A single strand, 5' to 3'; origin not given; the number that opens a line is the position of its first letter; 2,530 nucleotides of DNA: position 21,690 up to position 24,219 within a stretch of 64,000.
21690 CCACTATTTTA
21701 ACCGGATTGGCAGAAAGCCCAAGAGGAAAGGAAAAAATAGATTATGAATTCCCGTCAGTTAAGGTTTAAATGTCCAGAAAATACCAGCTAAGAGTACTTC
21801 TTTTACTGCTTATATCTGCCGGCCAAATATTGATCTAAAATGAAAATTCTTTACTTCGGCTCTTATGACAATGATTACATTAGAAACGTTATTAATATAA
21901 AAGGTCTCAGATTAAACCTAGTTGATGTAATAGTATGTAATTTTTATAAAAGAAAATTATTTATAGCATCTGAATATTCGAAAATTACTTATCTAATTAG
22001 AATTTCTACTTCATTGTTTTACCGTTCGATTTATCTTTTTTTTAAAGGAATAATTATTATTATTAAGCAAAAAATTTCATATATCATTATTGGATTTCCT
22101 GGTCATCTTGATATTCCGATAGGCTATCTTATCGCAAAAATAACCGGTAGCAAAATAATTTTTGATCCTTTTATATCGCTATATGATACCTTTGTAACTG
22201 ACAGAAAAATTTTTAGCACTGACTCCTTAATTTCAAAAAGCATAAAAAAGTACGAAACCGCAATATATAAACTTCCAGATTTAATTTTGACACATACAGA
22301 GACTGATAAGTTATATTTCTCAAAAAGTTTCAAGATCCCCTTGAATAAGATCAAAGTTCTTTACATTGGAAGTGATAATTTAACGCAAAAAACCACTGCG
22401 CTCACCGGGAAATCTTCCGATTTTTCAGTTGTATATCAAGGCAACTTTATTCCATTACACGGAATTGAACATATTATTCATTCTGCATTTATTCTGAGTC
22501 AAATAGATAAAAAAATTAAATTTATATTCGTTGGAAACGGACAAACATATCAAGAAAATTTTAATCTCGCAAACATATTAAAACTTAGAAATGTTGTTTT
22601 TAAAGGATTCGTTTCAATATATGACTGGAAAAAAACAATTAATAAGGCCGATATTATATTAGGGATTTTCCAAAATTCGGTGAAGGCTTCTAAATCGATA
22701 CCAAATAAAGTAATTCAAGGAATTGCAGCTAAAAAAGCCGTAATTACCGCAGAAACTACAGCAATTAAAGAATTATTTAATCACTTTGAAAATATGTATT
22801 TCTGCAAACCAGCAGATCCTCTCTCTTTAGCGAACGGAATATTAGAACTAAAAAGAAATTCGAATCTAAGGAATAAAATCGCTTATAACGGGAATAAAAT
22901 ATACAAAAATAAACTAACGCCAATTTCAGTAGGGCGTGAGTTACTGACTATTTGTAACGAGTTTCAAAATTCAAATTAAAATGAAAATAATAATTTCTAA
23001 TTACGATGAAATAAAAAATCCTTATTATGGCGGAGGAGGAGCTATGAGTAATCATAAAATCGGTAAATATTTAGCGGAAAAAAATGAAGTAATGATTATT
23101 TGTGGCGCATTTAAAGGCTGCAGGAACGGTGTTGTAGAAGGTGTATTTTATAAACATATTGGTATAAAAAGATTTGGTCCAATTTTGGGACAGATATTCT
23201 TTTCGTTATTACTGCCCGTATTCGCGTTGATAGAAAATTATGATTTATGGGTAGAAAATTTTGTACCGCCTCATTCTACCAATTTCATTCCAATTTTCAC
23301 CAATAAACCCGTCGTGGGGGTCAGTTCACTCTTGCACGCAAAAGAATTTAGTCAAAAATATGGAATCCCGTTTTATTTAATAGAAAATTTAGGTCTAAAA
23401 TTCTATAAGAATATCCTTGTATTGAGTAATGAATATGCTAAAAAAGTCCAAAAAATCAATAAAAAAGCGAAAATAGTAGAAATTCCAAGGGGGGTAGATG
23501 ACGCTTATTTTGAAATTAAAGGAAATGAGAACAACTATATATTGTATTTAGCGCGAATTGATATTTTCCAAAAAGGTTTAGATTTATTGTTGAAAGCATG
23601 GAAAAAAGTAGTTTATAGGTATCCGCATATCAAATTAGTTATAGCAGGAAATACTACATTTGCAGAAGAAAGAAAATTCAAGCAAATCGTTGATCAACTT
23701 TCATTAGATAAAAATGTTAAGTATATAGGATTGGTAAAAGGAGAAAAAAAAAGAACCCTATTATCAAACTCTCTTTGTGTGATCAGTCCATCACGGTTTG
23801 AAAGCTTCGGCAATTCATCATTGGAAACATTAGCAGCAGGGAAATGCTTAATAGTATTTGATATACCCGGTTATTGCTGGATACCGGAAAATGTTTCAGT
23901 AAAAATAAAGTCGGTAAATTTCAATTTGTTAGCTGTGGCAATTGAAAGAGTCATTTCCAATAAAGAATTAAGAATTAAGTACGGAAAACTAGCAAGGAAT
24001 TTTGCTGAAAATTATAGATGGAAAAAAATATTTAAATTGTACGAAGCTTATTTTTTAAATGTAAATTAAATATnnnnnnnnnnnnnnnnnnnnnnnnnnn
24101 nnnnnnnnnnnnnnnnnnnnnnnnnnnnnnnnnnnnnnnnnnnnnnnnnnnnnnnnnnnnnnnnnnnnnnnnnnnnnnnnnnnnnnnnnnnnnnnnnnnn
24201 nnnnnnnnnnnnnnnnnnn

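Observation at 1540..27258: Exceptionally dense envelope-glycosylation island with five GT-C polytopic transferases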

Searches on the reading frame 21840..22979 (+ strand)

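Call 5: search_protein_families(library=pfam, proteins=[window:21840-22979:+], max_evalue=0.01)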
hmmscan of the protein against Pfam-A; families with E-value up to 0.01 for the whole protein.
window:21840-22979:+ (379 aa): 3 families
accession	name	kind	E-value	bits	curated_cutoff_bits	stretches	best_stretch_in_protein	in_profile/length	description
PF00534.26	Glycos_transf_1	-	7.9e-16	58.5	26.4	1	193-353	14-171/172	Glycosyl transferases group 1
PF13692.12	Glyco_trans_1_4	-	1.8e-13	51.4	27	1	196-338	3-140/142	Glycosyl transferases group 1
PF13524.12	Glyco_trans_1_2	-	1.2e-08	35.4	25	1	217-362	4-136/144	Glycosyl transferase-like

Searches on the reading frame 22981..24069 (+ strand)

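Call 5: search_protein_families(library=pfam, proteins=[window:22981-24069:+], max_evalue=0.01)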
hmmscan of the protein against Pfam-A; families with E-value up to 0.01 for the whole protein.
window:22981-24069:+ (362 aa): 4 families
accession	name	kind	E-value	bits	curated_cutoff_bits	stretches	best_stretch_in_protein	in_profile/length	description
PF00534.26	Glycos_transf_1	-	6e-25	88.2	26.4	1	182-340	13-171/172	Glycosyl transferases group 1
PF13692.12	Glyco_trans_1_4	-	2.9e-19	70.2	27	1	185-326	2-141/142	Glycosyl transferases group 1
PF20706.3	GT4-conflict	-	9.2e-07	28.6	26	1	148-292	157-310/385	Family 4 Glycosyltransferase in conflict systems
PF13439.12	Glyco_transf_4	-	0.00097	19.6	28.5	1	18-174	2-168/170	Glycosyltransferase Family 4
